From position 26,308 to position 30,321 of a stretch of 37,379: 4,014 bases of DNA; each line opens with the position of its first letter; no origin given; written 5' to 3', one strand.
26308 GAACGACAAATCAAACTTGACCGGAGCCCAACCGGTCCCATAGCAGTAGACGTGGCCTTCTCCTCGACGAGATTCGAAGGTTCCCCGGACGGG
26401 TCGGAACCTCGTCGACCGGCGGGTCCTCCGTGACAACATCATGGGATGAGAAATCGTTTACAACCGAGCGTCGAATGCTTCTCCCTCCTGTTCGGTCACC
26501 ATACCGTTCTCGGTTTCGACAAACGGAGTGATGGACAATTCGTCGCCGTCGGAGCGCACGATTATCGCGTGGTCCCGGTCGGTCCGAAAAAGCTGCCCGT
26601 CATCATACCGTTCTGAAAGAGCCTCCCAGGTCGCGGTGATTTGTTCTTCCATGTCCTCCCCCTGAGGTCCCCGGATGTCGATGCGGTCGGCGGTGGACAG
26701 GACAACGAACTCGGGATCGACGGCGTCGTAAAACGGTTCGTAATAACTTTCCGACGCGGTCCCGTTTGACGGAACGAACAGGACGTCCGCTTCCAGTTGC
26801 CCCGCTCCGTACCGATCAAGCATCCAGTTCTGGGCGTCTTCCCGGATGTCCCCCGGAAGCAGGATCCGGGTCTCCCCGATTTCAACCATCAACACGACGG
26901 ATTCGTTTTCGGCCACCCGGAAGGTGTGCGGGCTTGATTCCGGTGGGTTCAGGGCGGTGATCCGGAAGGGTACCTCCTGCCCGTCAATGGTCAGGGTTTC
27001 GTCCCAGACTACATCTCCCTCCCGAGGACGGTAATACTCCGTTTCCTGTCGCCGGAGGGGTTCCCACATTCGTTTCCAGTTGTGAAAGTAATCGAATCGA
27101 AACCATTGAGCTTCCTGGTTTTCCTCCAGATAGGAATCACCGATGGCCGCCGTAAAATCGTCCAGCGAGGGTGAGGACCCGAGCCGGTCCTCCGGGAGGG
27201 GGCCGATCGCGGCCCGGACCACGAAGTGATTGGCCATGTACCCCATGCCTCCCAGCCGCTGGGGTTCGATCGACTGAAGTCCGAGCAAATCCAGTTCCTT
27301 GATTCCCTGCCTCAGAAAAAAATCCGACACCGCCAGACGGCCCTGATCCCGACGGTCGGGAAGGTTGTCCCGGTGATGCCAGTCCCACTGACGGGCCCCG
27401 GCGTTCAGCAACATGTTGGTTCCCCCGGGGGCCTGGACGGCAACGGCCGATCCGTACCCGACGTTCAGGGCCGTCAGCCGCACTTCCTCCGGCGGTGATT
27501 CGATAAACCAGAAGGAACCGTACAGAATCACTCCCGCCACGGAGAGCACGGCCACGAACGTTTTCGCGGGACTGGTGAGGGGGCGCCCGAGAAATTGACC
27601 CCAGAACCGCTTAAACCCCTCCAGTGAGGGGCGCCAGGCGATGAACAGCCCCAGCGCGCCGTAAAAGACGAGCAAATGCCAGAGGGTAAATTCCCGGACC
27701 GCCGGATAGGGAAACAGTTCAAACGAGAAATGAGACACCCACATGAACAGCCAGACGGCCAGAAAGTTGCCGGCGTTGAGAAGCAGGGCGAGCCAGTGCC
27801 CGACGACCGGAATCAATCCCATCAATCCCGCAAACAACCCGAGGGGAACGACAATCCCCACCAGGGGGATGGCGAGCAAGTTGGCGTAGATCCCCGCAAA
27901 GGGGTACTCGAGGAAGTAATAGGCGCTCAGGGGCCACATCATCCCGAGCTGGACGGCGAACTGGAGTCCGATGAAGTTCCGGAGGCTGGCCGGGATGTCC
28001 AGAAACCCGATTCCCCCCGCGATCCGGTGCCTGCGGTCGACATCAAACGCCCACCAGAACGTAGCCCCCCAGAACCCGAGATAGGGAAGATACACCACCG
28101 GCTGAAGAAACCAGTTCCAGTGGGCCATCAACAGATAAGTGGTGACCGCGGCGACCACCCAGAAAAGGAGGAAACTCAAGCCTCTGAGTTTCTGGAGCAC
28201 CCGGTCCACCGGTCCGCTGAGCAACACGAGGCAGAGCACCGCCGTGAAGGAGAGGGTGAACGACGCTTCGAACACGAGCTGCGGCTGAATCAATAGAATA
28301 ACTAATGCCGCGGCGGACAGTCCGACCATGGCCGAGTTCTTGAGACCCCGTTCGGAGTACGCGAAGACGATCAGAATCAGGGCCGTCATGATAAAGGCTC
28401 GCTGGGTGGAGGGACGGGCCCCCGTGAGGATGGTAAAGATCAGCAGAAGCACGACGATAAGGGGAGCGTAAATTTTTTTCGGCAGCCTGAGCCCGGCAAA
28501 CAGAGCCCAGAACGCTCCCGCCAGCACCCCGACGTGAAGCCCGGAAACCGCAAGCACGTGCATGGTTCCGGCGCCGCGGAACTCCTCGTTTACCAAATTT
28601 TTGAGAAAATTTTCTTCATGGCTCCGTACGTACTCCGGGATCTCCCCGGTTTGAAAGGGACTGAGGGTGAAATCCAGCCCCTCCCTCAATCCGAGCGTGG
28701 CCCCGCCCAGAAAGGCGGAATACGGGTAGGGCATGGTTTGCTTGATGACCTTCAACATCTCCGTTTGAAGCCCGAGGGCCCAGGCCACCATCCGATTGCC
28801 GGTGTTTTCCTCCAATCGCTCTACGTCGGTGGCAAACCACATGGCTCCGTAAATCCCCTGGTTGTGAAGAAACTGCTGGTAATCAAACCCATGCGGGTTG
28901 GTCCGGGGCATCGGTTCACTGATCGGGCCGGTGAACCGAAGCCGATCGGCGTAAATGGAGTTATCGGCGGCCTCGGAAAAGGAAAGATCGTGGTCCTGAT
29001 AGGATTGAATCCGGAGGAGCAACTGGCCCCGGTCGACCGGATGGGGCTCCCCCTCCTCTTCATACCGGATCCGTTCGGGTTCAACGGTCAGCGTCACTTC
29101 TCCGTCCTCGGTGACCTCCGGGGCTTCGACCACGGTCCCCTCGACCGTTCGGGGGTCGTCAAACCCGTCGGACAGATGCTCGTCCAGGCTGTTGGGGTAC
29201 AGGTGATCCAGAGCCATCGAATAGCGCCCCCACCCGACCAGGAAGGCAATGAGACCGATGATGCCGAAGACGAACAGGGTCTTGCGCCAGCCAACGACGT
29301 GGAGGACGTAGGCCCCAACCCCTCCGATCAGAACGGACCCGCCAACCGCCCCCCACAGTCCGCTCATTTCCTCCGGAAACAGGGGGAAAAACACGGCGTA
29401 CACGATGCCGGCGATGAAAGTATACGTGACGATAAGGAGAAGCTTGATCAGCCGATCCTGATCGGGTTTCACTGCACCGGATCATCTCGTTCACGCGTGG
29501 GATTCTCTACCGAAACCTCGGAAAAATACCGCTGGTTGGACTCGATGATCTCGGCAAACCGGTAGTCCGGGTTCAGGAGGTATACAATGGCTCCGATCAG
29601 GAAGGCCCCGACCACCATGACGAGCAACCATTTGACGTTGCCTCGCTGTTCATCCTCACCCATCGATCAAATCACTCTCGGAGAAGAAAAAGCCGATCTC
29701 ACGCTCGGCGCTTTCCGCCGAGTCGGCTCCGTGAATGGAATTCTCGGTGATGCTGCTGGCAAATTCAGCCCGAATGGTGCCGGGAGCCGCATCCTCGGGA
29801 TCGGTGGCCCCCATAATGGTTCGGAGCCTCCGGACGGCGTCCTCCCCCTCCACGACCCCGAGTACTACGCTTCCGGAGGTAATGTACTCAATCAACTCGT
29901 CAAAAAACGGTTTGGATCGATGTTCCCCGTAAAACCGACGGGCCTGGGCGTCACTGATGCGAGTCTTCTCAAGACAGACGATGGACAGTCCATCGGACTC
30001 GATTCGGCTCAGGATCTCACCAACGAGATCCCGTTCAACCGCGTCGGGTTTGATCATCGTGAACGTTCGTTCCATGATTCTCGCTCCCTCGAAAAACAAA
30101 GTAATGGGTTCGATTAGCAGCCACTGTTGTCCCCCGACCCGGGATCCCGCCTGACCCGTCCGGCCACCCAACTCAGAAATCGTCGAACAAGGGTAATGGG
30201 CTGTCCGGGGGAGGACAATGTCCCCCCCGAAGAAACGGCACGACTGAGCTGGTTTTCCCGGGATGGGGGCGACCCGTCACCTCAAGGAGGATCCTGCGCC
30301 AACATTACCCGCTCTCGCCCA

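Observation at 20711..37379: Contiguous co-directional DNA-uptake supercluster ordered along the path of incoming DNA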

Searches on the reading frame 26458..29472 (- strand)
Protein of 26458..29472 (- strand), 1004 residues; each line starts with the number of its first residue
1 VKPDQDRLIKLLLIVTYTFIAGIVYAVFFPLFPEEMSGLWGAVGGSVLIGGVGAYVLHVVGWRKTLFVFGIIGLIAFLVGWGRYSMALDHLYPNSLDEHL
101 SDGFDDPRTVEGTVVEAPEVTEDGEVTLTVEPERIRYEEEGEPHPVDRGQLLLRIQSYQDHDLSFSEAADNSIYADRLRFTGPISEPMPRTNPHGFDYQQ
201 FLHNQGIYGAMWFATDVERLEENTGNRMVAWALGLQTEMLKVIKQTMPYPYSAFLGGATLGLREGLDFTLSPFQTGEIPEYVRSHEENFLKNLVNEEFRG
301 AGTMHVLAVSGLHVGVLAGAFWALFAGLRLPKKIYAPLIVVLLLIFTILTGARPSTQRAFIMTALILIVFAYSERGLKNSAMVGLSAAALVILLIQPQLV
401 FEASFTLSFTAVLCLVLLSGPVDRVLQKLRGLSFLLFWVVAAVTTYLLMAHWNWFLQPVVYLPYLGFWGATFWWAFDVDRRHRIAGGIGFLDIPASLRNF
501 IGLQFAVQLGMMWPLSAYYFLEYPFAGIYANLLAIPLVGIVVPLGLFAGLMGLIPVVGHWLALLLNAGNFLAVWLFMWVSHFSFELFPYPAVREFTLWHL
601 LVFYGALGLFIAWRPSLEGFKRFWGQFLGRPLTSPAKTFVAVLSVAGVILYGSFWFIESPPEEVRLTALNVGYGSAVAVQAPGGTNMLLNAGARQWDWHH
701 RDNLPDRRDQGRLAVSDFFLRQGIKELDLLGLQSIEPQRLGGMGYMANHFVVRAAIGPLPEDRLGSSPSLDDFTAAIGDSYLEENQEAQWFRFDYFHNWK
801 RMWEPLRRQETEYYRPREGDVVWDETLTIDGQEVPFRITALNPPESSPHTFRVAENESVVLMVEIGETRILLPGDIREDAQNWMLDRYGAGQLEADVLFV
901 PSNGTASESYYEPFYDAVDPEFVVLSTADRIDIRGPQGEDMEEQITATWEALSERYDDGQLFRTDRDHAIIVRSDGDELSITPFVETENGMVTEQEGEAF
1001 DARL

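Call 5: search_protein_families(library=pfam, proteins=[window:26458-29472:-], max_evalue=0.01)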
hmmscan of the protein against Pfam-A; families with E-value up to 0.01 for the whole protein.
window:26458-29472:- (1004 aa): 2 families
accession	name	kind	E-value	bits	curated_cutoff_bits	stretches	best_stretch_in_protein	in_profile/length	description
PF03772.21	Competence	-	1.2e-43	149.8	23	1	289-614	8-267/270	Competence protein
PF13567.11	DUF4131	-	1.1e-22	80.9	31.6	1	39-212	5-158/165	Domain of unknown function (DUF4131)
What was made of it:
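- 26458..29472 (-): ComEC/Rec2 with an OB fold (DUF4131), the Competence channel and a C-terminal MBL-like pseudo-nuclease domain (about 26461-27525). Pfam (call 5).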

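Call 13: find_homologous_proteins(query=window:26458-29472:-)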
Query window:26458-29472:- (1004 aa): 447 proteins with E <= 0.001 among 8000 candidates; the best 120 are listed.
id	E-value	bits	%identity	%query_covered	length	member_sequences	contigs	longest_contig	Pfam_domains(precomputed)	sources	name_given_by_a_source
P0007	0.0e+0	2313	100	100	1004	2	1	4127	PF13567.12,PF03772.22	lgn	-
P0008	0.0e+0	1073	49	99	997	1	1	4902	PF13567.12,PF03772.22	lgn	-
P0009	0.0e+0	1070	51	98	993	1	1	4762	PF13567.12,PF03772.22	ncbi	-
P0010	0.0e+0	1061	51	99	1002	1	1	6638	PF13567.12,PF03772.22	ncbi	ncbi:MAG: ComEC/Rec2 family competence protein [bacterium]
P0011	0.0e+0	1052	48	99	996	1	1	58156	PF13567.12,PF03772.22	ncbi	-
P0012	0.0e+0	1049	49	99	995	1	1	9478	PF13567.12,PF03772.22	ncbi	ncbi:MAG: ComEC/Rec2 family competence protein [bacterium]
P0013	0.0e+0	1012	48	100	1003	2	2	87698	PF13567.12,PF03772.22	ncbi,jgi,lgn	-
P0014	9.0e-290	982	47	97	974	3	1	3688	PF13567.12,PF03772.22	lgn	-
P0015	3.0e-289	980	49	91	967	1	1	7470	PF13567.12,PF03772.22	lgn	-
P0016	1.5e-284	965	47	100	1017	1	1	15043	PF13567.12,PF03772.22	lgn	-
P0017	4.8e-278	943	46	98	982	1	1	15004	PF13567.12,PF03772.22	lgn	-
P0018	4.1e-276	937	46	99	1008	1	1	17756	PF13567.12,PF03772.22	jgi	jgi:ComEC/Rec2-related protein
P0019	4.6e-270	917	45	98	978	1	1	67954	PF13567.12,PF03772.22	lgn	-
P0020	1.6e-262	892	44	98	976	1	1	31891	PF13567.12,PF03772.22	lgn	-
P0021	2.1e-252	858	43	98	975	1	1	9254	PF13567.12,PF03772.22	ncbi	-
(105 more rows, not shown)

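Call 14: find_encoding_contigs(protein=P0013, flank=10000, max_places=2)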
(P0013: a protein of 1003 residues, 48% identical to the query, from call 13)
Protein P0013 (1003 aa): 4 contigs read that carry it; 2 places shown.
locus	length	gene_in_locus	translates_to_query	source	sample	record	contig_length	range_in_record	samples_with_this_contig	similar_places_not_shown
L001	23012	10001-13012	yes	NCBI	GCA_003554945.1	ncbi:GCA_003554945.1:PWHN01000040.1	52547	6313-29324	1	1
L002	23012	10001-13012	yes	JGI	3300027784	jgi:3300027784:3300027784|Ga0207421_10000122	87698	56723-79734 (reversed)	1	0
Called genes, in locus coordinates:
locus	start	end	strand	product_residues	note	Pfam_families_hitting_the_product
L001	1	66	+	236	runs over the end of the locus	-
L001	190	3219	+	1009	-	PF02369:Big_1 (faint), PF19271:Nis1 (faint), PF23616:Ig_GEX2_N (faint)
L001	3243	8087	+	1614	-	PF11741:AMIN, PF02369:Big_1 (faint), PF17789:MG4 (faint), PF03958:Secretin_N, PF00263:Secretin, PF12836:HHH_3 (faint)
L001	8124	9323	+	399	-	-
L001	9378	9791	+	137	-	PF00334:NDK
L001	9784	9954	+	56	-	-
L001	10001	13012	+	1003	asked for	PF13567:DUF4131, PF03772:Competence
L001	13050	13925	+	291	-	PF04919:DUF655 (faint), PF06514:PsbU (faint), PF12836:HHH_3, PF00633:HHH (weak), PF03934:T2SSK (faint), PF11731:Cdd1 (faint), PF14520:HHH_5 (weak), PF12836:HHH_3, +5 more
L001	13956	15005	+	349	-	-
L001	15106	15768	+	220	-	-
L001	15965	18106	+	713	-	PF00580:UvrD-helicase, PF13604:AAA_30 (faint), PF13361:UvrD_C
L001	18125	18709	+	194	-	PF00881:Nitroreductase, PF14512:TM1586_NiRdase (weak)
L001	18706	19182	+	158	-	PF03358:FMN_red, PF12641:Flavodoxin_3, PF12724:Flavodoxin_5, PF00258:Flavodoxin_1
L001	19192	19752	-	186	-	PF04191:PEMT, PF04140:ICMT (weak)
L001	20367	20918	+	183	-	PF10469:AKAP7_NLS (weak), PF02834:LigT_PEase, PF13563:2_5_RNA_ligase2, PF02834:LigT_PEase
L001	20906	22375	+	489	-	PF02142:MGS (weak), PF01808:AICARFT_IMPCHas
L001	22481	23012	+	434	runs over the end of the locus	PF00206:Lyase_1, PF08328:ASL_C (weak), PF10397:ADSL_C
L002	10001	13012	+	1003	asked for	PF13567:DUF4131, PF03772:Competence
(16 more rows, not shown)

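Call 15: find_encoding_contigs(protein=P0011, flank=10000, max_places=2)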
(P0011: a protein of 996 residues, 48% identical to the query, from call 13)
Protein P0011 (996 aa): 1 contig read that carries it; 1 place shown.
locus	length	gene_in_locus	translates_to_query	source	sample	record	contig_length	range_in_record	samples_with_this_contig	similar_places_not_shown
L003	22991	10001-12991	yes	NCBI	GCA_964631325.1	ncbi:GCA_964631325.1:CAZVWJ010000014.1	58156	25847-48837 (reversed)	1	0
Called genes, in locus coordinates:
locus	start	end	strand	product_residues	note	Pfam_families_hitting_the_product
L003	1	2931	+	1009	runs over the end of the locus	PF02369:Big_1 (faint), PF20419:DUF6701 (faint), PF23616:Ig_GEX2_N (faint)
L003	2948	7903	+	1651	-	PF11741:AMIN, PF03958:Secretin_N, PF00263:Secretin, PF12836:HHH_3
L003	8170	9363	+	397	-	-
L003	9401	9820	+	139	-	PF00334:NDK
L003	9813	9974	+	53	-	-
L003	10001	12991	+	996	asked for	PF13567:DUF4131, PF03772:Competence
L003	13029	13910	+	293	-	PF06514:PsbU (faint), PF20582:UPF0758_N (faint), PF21687:T2SSK_1st (faint), PF12826:HHH_2 (faint), PF12836:HHH_3, PF14716:HHH_8 (faint), PF12836:HHH_3, PF00633:HHH (weak), +8 more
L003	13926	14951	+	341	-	-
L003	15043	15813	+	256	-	-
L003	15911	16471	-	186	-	PF04191:PEMT, PF04140:ICMT (weak)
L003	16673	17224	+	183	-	PF02834:LigT_PEase, PF13563:2_5_RNA_ligase2, PF02834:LigT_PEase (weak)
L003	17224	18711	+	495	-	PF01808:AICARFT_IMPCHas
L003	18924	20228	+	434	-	PF00206:Lyase_1, PF10397:ADSL_C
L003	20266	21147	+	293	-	-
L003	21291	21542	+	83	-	-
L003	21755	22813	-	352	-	PF07238:PilZ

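Call 16: find_encoding_contigs(protein=P0019, flank=10000, max_places=2)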
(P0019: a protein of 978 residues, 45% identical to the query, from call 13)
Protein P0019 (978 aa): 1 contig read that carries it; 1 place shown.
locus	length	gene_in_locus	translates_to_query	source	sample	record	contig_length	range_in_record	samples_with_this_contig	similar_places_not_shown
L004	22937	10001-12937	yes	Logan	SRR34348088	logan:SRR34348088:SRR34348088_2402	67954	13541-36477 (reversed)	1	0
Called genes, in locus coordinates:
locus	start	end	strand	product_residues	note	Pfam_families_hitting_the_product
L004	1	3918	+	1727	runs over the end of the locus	PF11741:AMIN (faint), PF03958:Secretin_N, PF00263:Secretin, PF12836:HHH_3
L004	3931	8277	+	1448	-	-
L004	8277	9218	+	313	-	-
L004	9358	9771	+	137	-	PF00334:NDK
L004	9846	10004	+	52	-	-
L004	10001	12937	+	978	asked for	PF13567:DUF4131, PF03772:Competence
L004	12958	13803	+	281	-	PF21687:T2SSK_1st (faint), PF06514:PsbU (faint), PF03934:T2SSK (faint), PF04919:DUF655 (faint), PF12836:HHH_3, PF12836:HHH_3, PF00633:HHH (weak), PF12836:HHH_3, +7 more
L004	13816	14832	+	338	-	-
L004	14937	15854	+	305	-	PF00892:EamA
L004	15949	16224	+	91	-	PF01197:Ribosomal_L31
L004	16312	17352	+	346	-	PF03462:PCRF, PF00472:RF-1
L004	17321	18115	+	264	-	PF05175:MTS, PF06325:PrmA (weak), PF13649:Methyltransf_25 (weak)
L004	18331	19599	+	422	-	PF00275:EPSP_synthase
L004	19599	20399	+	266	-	PF00460:Flg_bb_rod, PF22692:LlgE_F_G_D1, PF06429:Flg_bbr_C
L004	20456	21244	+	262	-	PF00460:Flg_bb_rod, PF22692:LlgE_F_G_D1, PF06429:Flg_bbr_C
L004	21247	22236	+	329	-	PF08666:SAF, PF13144:ChapFlgA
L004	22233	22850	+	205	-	PF02107:FlgH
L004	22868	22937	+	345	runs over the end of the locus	PF02119:FlgI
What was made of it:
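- L004 and the window continue with rpmE, prfA, prmC and murA (calls 14-16).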

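Call 18: find_related_loci(query=A1, collection=genome_contigs, flank=10000)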
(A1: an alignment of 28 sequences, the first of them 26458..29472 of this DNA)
Query A1 (1004 aa) in genome_contigs; peptide patterns used: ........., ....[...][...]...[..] (x = any residue, [..] = any of these).
599 stretches matched a pattern (row limit reached: there are more); 577 encode a relative of the query (tblastn E <= 1e-3); the best 80 are kept; 80 distinct loci.
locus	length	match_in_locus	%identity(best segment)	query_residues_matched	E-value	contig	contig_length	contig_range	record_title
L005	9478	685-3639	49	5-996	0e+0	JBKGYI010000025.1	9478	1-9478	MAG: bacterium isolate C1M08_32 NODE_5138_length_9478_cov_4.104744, whole genome shotgun sequence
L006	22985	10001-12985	48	4-1002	0e+0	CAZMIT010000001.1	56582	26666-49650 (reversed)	MAG TPA_asm: uncultured bacterium isolate binchicken_co32_468 genome assembly, contig: NODE_486_length_56582_cov_17.6461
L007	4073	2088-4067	53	4-667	0e+0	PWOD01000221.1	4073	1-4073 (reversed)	MAG: bacterium isolate CSSed10_354m CS-Sed10-C81475, whole genome shotgun sequence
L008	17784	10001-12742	34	109-998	3e-130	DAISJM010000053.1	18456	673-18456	MAG TPA_asm: Verrucomicrobiota bacterium isolate CTOTU18273 NODE_3315_length_18456_cov_6.726591, whole genome shotgun se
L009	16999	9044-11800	32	107-989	7e-122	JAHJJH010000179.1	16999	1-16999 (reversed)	MAG: Verrucomicrobia bacterium isolate Modern_marine_rock_biofilm.mb.29 Modern_marine_rock.mb.29_k141_439136, whole geno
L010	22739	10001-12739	33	107-1002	4e-120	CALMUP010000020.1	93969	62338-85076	MAG TPA_asm: uncultured Verrucomicrobia bacterium isolate SRR2107179_bin.17_CONCOCT_v1.1_MAG genome assembly, contig: ER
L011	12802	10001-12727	33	105-981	2e-114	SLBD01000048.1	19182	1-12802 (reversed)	MAG: Kiritimatiellae bacterium isolate CSSed162cmB_431 CSSed16-2cmB-6619, whole genome shotgun sequence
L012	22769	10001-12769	32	105-997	3e-113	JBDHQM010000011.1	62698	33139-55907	MAG: Kiritimatiellia bacterium isolate AS-MESO-3CA.351 NODE_1847_length_62698_cov_6.132352, whole genome shotgun sequenc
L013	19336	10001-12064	35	74-728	2e-109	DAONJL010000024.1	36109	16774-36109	MAG TPA_asm: bacterium isolate AMR_MDS_3740 NODE_1045_length_36109_cov_9.764159, whole genome shotgun sequence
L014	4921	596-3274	29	69-929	2e-108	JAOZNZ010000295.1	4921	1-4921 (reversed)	MAG: bacterium isolate GMC4.concoct.297 GMC4_34312_length_4921_cov_10.304768, whole genome shotgun sequence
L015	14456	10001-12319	33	107-906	4e-107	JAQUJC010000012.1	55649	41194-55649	MAG: Kiritimatiellae bacterium isolate STCSWMC_75 NODE_1050_length_55649_cov_7.241850_ST_CSWMC, whole genome shotgun seq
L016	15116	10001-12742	31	10-926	8e-103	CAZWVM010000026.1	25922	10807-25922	MAG TPA_asm: uncultured bacterium isolate binchicken_co22_231 genome assembly, contig: NODE_1999_length_25922_cov_6.9146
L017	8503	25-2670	33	123-981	8e-121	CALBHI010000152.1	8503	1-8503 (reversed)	MAG TPA_asm: uncultured Verrucomicrobia bacterium isolate SRR5576005_bin.32_CONCOCT_v1.1_MAG genome assembly, contig: ER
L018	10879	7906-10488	31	107-978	2e-98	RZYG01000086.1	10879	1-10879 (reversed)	MAG: Spartobacteria bacterium isolate INTA.AUR.007 contig-100_2910, whole genome shotgun sequence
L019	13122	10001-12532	32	125-978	5e-98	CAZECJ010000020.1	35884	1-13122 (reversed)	MAG TPA_asm: uncultured Verrucomicrobiota bacterium isolate SRP192927_co1_293 genome assembly, contig: NODE_1854_length_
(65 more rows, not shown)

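Call 28: search_protein_families(library=ncbifam, proteins=[window:26458-29472:-], max_evalue=0.01)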
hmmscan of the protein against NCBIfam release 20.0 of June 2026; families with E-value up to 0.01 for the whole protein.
window:26458-29472:- (1004 aa): 4 families
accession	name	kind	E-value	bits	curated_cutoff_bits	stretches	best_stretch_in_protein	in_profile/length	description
TIGR00361.1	ComEC_Rec2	equivalog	2.9e-41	141.4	190.05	2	500-928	297-633/663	DNA internalization-related competence protein ComEC/Rec2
TIGR00360.1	ComEC_N-term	subfamily_domain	2.2e-19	70.3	36.5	1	303-437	1-132/171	ComEC/Rec2-related protein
NF008580.0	PRK11539.1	equivalog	2.5e-18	65.8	969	2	289-417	213-345/758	ComEC family protein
NF045979.1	ComEC_MAG0480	equivalog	4.5e-17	61.9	150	1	291-456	210-371/461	MAG0480 family ComEC-like protein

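Call 30: search_protein_families(library=pfam, proteins=[L001:190-3219:+], max_evalue=1)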
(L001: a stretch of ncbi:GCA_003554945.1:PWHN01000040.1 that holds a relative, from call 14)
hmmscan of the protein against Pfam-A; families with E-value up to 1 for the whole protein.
L001:190-3219:+ (1009 aa): 11 families
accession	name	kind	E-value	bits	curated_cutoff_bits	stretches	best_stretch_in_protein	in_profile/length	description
PF19271.4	Nis1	-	2.5e-07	31.8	27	0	456-474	7-25/114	Nis1 family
PF02369.22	Big_1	-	2.5e-07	31.1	34.9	1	52-124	13-79/93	Bacterial Ig-like domain (group 1)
PF23616.1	Ig_GEX2_N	-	4.6e-07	30.4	27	0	149-185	8-43/105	GEX2 N-terminal Ig-like domain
PF18565.7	Glyco_hydro2_C5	-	1.2e-05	25.6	32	1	54-96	13-53/103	Glycoside hydrolase family 2 C-terminal domain 5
PF20438.3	SpoIVA_middle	-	0.0035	17.9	25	0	446-473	129-156/179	Stage IV sporulation protein A, middle domain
PF14765.12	PS-DH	-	0.016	15.2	23.7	0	441-484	100-149/166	Polyketide synthase dehydratase N-terminal domain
PF20419.3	DUF6701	-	0.019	14.6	27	0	717-741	101-132/577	Family of unknown function (DUF6701)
PF13371.12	TPR_9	-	0.021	15.3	35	1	972-1000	44-72/73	Tetratricopeptide repeat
PF22089.2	DIP2116-like_N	-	0.083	13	27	0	455-477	24-46/165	DIP2116-like, N-terminal domain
PF24107.1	DUF7382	-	0.094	13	27.4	0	54-74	17-36/65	Domain of unknown function (DUF7382)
PF13428.12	TPR_14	-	0.13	13.4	23.5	1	961-996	5-40/44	Tetratricopeptide repeat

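Call 67: search_solved_structures(query=window:26458-29472:-, max_evalue=0.01, show_alignments=0)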
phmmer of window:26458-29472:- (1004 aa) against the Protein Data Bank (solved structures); distinct sequences matched with E-value up to 0.01: 4.
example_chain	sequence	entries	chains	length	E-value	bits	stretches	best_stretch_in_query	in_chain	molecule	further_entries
30bt_A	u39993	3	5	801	4.2e-21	77.6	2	111-426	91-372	Beta-lactamase-like domain | ComEC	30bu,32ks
9vc6_A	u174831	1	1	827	3e-17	64.9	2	294-421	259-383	Competence protein ComEC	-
9ic4_A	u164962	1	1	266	1.9e-10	42.4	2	662-755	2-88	Competence protein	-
9vc9_A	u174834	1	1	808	1.2e-06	29.7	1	846-925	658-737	Dna internalization-related competence protein rec2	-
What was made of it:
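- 26458..29472 (-): The C-terminal domain still matches a solved ComEC MBL domain at E 1.9e-10 (call 67).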

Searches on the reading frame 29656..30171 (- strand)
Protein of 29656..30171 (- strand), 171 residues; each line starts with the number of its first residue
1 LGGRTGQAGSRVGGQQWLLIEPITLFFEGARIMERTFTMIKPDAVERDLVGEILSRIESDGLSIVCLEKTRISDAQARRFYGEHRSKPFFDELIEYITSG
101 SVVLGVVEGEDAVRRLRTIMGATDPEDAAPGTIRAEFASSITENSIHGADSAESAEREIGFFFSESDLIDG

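Call 5: search_protein_families(library=pfam, proteins=[window:29656-30171:-], max_evalue=0.01)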
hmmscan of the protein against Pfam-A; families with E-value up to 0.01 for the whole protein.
window:29656-30171:- (171 aa): 1 family
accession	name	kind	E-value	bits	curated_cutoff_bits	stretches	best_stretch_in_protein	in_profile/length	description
PF00334.24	NDK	-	8.5e-54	181.5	27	1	34-167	1-134/135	Nucleoside diphosphate kinase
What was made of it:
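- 29656..30171 (-): Nucleoside diphosphate kinase (likely start at 30075). Pfam NDK, E 8.5e-54 (call 5).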
